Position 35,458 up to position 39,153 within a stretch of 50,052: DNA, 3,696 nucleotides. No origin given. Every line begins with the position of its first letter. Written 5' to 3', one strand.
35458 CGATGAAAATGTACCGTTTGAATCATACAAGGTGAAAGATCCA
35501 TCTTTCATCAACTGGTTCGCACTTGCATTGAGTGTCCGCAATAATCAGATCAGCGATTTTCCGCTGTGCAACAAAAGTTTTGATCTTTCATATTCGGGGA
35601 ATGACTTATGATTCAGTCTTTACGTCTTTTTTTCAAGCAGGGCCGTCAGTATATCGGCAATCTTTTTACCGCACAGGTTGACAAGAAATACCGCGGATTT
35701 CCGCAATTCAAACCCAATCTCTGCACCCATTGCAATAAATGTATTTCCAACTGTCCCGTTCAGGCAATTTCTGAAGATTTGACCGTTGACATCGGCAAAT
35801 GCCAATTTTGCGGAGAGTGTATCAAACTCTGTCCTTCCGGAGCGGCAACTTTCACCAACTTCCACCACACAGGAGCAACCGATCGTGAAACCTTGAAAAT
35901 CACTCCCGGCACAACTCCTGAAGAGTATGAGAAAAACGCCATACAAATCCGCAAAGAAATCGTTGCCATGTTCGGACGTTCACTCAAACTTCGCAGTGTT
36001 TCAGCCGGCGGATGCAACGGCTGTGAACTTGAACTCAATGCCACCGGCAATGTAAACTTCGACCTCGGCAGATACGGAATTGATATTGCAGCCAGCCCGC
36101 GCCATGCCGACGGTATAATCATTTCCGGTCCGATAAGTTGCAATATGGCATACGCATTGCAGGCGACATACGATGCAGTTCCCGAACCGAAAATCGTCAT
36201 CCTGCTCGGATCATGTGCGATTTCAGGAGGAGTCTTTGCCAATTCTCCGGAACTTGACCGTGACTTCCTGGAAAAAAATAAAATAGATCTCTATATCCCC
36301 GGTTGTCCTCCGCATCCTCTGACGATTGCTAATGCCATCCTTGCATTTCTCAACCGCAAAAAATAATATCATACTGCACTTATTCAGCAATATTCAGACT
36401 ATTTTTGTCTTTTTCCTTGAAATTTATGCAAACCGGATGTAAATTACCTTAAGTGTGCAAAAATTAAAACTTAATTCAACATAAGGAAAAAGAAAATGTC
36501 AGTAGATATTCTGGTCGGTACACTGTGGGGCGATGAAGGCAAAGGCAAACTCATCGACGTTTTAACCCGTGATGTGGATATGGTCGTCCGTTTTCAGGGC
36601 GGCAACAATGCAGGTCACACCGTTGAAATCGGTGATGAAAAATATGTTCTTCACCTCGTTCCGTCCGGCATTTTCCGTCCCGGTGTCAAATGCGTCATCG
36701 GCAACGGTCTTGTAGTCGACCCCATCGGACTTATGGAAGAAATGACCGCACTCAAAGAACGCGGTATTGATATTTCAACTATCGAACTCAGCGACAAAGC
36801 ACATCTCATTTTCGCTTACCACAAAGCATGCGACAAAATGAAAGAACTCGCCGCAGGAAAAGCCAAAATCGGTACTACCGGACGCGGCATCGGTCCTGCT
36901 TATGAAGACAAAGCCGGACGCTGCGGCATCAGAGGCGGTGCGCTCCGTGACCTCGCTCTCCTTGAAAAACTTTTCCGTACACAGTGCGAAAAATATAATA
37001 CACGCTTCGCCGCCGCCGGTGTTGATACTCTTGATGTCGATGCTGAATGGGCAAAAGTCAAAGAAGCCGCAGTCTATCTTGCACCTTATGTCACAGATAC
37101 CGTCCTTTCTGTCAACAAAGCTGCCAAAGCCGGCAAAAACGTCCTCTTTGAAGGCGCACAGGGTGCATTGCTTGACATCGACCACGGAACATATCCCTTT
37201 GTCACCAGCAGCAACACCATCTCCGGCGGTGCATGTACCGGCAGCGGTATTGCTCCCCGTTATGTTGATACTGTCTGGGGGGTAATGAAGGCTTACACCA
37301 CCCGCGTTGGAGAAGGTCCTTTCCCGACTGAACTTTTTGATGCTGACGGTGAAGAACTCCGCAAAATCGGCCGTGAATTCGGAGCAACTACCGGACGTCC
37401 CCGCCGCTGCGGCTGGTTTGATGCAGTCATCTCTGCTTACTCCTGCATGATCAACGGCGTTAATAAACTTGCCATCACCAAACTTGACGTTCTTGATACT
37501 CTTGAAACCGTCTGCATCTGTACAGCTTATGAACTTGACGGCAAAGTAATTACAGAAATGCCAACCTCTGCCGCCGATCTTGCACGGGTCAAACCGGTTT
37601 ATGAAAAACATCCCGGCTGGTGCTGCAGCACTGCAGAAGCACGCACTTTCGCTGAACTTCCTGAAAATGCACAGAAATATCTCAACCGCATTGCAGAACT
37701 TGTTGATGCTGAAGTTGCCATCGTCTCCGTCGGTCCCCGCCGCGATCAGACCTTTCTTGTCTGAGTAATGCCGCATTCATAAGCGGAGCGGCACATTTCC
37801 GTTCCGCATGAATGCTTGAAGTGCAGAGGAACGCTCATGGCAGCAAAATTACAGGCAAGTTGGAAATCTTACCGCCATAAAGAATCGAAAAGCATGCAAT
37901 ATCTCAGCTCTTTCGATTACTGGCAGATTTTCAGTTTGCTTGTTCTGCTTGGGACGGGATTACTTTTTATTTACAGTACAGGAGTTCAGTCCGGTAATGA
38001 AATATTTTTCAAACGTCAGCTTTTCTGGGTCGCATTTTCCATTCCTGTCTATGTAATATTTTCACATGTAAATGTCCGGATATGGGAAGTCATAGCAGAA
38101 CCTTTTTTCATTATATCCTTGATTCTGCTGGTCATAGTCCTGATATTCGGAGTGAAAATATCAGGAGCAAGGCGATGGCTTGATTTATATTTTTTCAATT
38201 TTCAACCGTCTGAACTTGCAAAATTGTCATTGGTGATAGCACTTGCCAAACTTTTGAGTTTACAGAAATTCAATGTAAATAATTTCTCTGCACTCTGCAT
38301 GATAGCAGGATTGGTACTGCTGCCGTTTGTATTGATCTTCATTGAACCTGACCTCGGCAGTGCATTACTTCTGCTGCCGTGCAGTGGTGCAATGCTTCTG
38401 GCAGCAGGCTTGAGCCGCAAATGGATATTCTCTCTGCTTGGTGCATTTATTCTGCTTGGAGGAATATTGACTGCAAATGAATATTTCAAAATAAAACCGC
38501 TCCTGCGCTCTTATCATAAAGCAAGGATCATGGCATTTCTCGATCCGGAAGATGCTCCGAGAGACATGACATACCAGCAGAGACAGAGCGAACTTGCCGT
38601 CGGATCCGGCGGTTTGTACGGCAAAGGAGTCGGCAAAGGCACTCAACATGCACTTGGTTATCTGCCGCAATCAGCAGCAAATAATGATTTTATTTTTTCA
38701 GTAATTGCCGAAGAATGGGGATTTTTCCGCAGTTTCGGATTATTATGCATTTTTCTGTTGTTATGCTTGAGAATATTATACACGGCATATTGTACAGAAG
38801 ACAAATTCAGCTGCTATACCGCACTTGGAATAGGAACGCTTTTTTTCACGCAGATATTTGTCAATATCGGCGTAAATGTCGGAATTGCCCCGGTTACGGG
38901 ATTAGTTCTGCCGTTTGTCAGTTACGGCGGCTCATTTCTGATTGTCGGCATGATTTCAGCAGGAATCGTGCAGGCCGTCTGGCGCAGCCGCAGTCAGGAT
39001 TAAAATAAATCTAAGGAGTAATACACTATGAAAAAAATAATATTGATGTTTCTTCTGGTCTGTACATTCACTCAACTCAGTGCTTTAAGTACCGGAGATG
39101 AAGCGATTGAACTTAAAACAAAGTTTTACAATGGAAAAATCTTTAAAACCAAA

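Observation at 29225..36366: Hyf/Hyc-type complex-I-like operon whose catalytic subunit has lost the [NiFe] site (Ehr-like complex of unknown function)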

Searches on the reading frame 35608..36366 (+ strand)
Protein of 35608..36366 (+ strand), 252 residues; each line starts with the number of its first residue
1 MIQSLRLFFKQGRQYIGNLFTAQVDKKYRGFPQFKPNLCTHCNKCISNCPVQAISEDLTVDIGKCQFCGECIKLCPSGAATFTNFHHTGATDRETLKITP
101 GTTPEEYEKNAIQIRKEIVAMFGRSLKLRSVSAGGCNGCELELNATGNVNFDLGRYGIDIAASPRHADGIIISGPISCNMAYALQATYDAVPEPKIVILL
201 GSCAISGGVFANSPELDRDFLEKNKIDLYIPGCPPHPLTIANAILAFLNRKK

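Call 3: search_protein_families(library=pfam, proteins=[window:35608-36366:+])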
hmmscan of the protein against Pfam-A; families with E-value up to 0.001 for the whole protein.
window:35608-36366:+ (252 aa): 11 families
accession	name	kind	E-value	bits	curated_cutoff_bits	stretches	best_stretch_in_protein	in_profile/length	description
PF01058.29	Oxidored_q6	-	6.5e-28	97.5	27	1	136-246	1-127/128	NADH ubiquinone oxidoreductase, 20 Kd subunit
PF00037.32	Fer4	-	5e-10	39.2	21.1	2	33-55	2-24/24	4Fe-4S binding domain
PF12837.12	Fer4_6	-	3.6e-09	36.6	25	1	31-54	1-24/24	4Fe-4S binding domain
PF12838.12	Fer4_7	-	2.2e-08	34.9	27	1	39-79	2-52/52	4Fe-4S dicluster domain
PF13237.11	Fer4_10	-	2.4e-07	31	25.5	1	34-76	4-53/53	4Fe-4S dicluster domain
PF13484.11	Fer4_16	-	3.9e-06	28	30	1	39-65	2-29/66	4Fe-4S double cluster binding domain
PF13187.11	Fer4_9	-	1.7e-05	25.2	27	1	39-79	2-51/52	4Fe-4S dicluster domain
PF13183.11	Fer4_8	-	6.2e-05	23.9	27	0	33-51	48-66/68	4Fe-4S dicluster domain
PF25160.1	LdpA_Fe-S-bd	-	0.00033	20.8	27.6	1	42-79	5-42/49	LdpA Fe-S cluster-binding domain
PF13534.11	Fer4_17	-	0.00044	21.2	22.2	0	35-51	42-58/61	4Fe-4S dicluster domain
PF14697.11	Fer4_21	-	0.00061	20.3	35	0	36-77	5-53/59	4Fe-4S dicluster domain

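Call 4: search_protein_families(library=ncbifam, proteins=[window:35608-36366:+])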
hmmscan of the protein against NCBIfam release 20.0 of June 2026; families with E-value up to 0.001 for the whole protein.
window:35608-36366:+ (252 aa): 58 families (the best 25 are shown)
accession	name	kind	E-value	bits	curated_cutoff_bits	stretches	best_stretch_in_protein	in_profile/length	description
NF005012.1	PRK06411.1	subfamily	2.4e-30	105.3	116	1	106-246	14-153/166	NADH-quinone oxidoreductase subunit NuoB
TIGR01957.1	nuoB_fam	subfamily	1.4e-28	99.7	142.7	1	120-248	11-139/145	NADH-quinone oxidoreductase subunit B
NF011391.0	PRK14816.1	equivalog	1.4e-24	86.8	283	1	121-246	47-172/196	NADH-quinone oxidoreductase subunit B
NF011390.0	PRK14815.1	equivalog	6.4e-23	81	281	1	135-247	41-153/183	NADH dehydrogenase subunit B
NF011394.0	PRK14819.1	equivalog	1.4e-22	80.5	312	1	135-246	39-151/264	NADH-quinone oxidoreductase subunit B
NF011393.0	PRK14818.1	equivalog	3e-21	75.7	255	1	135-246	39-150/173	NADH dehydrogenase subunit B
NF011389.0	PRK14814.1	equivalog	4e-21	75.6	285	1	117-247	24-153/186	NADH dehydrogenase subunit B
NF011395.0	PRK14820.1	equivalog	1.4e-19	70.5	263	1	137-244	43-150/180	NADH-quinone oxidoreductase subunit B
NF011388.0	PRK14813.1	equivalog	7.2e-19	68.4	294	1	135-242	36-144/189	NADH dehydrogenase subunit B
NF011392.0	PRK14817.1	equivalog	2.8e-17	63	271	1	138-246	47-155/182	NADH-quinone oxidoreductase subunit B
NF009808.0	PRK13292.1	equivalog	5.2e-17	61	1156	1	109-246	8-144/791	NADH-quinone oxidoreductase subunit B/C/D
TIGR03287.1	methan_mark_16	hypoth_equivalog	2.9e-11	42.5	363.95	1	11-97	276-360/391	methanogenesis marker 16 metalloprotein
NF009053.0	PRK12387.1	subfamily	9.6e-10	38.5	204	1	22-93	23-103/180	formate hydrogenlyase complex iron-sulfur subunit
TIGR01971.1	NuoI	subfamily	7.9e-09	35.2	113.05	1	58-98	76-116/121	NADH-quinone oxidoreductase, chain I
NF006221.0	PRK08348.1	subfamily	8.4e-09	35.2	124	1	23-84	30-96/136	NADH-plastoquinone oxidoreductase subunit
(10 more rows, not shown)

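Call 27: find_homologous_proteins(query=window:35608-36366:+)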
Query window:35608-36366:+ (252 aa): 7998 proteins with E <= 0.001 among 8000 candidates; the best 120 are listed.
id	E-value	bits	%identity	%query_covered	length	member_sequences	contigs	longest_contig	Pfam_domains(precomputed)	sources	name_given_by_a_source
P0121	6.2e-170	581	100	100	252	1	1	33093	PF12837.13,PF00037.33,PF13484.12,PF12838.13,PF13237.12,PF01058.30,PF13187.12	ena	-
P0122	1.2e-169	580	100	100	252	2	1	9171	PF12837.13,PF00037.33,PF13484.12,PF12838.13,PF13237.12,PF01058.30,PF13187.12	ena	-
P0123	1.0e-150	518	88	100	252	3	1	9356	PF12837.13,PF00037.33,PF12838.13,PF13237.12,PF01058.30,PF13187.12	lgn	-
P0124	8.7e-149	512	87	100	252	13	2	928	PF12837.13,PF00037.33,PF12838.13,PF13237.12,PF01058.30,PF13187.12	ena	-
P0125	2.9e-148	510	87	100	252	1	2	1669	PF12837.13,PF00037.33,PF12838.13,PF13237.12,PF01058.30,PF13187.12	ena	-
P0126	9.8e-148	508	85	100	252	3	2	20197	PF12837.13,PF00037.33,PF13484.12,PF12838.13,PF13237.12,PF13183.12,PF01058.30,PF13187.12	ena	-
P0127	1.1e-147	508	86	100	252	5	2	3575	PF12837.13,PF00037.33,PF12838.13,PF13237.12,PF01058.30,PF13187.12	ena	-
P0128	2.4e-146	504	86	100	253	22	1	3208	PF12837.13,PF00037.33,PF12838.13,PF13237.12,PF01058.30,PF13187.12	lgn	-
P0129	5.6e-143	493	85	100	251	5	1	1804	PF12837.13,PF00037.33,PF13484.12,PF12838.13,PF13534.12,PF13183.12,PF01058.30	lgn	-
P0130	6.9e-136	469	81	100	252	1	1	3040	PF12837.13,PF00037.33,PF12838.13,PF13237.12,PF01058.30,PF13187.12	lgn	-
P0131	1.3e-106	373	64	100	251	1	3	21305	PF14697.12,PF12837.13,PF00037.33,PF12838.13,PF01058.30,PF13187.12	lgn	-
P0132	1.1e-102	361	62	100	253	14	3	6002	PF14697.12,PF12837.13,PF00037.33,PF12838.13,PF01058.30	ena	-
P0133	4.1e-100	352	60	98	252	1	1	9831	PF14697.12,PF12837.13,PF00037.33,PF13484.12,PF12838.13,PF25160.2,PF13237.12,PF01058.30,PF13187.12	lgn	-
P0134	4.1e-99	349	59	98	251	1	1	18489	PF14697.12,PF12797.13,PF12837.13,PF00037.33,PF13484.12,PF12838.13,PF13237.12,PF13183.12,PF01058.30,PF13187.12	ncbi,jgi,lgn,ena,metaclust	metaclust:\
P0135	1.2e-98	347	60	98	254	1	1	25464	PF14697.12,PF12797.13,PF12837.13,PF00037.33,PF13484.12,PF12838.13,PF13237.12,PF13183.12,PF01058.30,PF13187.12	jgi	jgi:Ni,Fe-hydrogenase III small subunit/Fe-S-cluster-containing hydrogenase component 2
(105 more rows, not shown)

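Call 51: search_solved_structures(query=window:35608-36366:+, show_alignments=3, max_evalue=1e-8)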
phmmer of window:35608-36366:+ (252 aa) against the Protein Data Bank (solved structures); distinct sequences matched with E-value up to 1e-8: 47.
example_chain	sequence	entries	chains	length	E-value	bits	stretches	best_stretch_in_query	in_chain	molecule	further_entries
6cfw_J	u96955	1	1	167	7.6e-28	100.6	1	117-248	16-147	Probable membrane-bound hydrogenase subunit mbhJ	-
7z0s_G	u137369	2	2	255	1.6e-23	86.5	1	108-239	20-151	Formate hydrogenlyase subunit 7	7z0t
2fug_6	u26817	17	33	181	2.5e-21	79.2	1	116-246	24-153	NADH-quinone oxidoreductase chain 6 | NADH-QUINONE OXIDOREDUCTASE SUBUNIT 6 | NADH-quinone oxidoreductase subunit B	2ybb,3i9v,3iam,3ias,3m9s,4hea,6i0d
8e9g_B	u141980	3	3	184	2.9e-21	79.1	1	134-247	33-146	NADH-quinone oxidoreductase subunit B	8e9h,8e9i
6hum_K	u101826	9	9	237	5.3e-21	78.2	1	103-247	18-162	NAD(P)H-quinone oxidoreductase subunit K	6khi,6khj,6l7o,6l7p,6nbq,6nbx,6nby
7ar7_B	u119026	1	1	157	7.5e-21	77.7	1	135-245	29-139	NADH dehydrogenase [ubiquinone] iron-sulfur protein 7, mitochondrial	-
9grx_K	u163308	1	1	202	8.1e-21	77.6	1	135-246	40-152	NAD(P)H-quinone oxidoreductase subunit K, chloroplastic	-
9f5x_F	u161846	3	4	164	1e-20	77.3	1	135-238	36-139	NADH:ubiquinone oxidoreductase subunit 10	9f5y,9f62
8b9z_B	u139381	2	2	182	1.2e-20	77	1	135-246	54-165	LD31474p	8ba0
7a23_E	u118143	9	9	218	1.6e-20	76.7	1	135-245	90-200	PSST | NADH dehydrogenase [ubiquinone] iron-sulfur protein 7, mitochondrial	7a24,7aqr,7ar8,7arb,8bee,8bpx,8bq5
6x89_S7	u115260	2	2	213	1.7e-20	76.5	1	135-245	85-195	NADH dehydrogenase [ubiquinone] iron-sulfur protein 7, mitochondrial | NDUS7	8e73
8esw_S7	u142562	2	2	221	2e-20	76.3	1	135-246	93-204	LD31474p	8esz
7wfg_K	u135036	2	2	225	2.8e-20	75.8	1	135-246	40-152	NAD(P)H-quinone oxidoreductase subunit K, chloroplastic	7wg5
8qby_B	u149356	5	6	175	3e-20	75.7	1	108-247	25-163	NADH-quinone oxidoreductase subunit B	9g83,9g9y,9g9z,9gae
7eu3_K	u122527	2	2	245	4.3e-20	75.2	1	135-246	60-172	NAD(P)H-quinone oxidoreductase subunit K, chloroplastic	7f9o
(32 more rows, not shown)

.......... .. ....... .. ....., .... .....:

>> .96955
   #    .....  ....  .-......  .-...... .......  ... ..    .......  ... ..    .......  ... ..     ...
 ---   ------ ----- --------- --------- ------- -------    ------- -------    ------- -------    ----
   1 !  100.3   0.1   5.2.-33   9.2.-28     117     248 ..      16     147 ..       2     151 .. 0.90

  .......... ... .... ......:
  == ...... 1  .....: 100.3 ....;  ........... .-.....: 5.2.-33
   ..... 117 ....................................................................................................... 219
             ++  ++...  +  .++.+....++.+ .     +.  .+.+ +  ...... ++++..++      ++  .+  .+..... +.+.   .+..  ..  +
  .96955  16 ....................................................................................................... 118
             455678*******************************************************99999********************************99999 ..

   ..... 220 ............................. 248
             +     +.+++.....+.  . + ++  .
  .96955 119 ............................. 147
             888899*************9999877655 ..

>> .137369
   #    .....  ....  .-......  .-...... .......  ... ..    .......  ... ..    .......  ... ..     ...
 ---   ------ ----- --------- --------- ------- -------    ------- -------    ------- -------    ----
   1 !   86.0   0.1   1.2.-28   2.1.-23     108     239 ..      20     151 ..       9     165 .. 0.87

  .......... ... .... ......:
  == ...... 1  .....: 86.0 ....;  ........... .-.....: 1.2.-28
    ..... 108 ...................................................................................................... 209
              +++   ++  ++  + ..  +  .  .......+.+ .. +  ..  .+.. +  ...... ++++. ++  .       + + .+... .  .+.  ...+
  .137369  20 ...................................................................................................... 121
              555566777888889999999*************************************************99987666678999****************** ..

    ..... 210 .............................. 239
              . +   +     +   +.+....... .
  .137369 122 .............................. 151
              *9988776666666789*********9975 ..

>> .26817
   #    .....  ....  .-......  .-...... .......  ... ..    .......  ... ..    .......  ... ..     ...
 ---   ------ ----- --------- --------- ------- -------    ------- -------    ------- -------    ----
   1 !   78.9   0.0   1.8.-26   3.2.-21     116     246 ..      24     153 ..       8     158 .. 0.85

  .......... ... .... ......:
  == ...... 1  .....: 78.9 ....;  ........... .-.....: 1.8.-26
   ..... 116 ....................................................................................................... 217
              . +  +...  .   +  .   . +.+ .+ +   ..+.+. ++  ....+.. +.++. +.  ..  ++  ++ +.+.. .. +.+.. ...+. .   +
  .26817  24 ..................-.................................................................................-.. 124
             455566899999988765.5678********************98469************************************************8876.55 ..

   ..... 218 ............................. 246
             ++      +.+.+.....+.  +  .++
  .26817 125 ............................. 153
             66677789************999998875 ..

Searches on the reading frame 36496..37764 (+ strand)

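Call 14: search_protein_families(library=pfam, proteins=[window:36496-37764:+], max_evalue=0.00001)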
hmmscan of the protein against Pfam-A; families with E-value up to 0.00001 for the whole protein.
window:36496-37764:+ (422 aa): 1 family
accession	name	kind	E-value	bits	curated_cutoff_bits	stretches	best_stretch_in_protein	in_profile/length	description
PF00709.27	Adenylsucc_synt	-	6.4e-179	595.5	27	1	5-419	1-415/416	Adenylosuccinate synthetase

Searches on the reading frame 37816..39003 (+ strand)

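Call 14: search_protein_families(library=pfam, proteins=[window:37816-39003:+], max_evalue=0.00001)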
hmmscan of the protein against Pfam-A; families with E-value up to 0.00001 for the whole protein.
window:37816-39003:+ (395 aa): 1 family
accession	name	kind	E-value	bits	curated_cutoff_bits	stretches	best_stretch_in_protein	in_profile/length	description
PF01098.24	FTSW_RODA_SPOVE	-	1.4e-84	284.6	26.4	1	38-392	4-354/356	Cell cycle protein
